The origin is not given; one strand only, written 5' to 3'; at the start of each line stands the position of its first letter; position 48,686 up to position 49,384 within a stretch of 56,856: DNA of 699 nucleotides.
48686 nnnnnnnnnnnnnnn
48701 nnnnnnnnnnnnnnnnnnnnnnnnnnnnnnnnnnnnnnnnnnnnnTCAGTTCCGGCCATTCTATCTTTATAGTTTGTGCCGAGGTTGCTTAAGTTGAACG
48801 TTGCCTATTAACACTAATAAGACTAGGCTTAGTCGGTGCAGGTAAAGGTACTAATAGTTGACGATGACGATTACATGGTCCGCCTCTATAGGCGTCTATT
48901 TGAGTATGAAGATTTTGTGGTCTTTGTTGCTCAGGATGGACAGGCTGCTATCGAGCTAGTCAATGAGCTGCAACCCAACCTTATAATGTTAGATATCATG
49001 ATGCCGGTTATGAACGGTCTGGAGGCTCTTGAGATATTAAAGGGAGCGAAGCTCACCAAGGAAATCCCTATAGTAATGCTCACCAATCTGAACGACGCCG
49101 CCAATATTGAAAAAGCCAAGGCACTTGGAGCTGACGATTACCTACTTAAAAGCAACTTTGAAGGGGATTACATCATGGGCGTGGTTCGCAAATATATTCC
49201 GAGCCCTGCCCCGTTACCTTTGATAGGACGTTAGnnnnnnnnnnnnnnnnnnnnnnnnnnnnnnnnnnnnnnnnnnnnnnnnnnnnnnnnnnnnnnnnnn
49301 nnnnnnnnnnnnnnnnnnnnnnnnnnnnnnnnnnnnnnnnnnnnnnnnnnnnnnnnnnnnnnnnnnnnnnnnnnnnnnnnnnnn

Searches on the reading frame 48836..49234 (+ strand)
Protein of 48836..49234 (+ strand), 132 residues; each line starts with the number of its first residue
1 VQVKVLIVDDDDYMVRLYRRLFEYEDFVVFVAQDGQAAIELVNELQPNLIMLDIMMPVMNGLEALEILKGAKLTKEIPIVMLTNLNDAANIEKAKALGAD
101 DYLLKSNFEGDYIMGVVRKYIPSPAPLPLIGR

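Call 3: search_protein_families(library=pfam, proteins=[window:48836-49234:+], max_evalue=0.01)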
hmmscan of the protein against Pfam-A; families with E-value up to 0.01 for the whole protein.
window:48836-49234:+ (132 aa): 1 family
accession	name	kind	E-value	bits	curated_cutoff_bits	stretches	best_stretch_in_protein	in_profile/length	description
PF00072.30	Response_reg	-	1.8e-26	92.9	30.2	1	5-106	1-100/111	Response regulator receiver domain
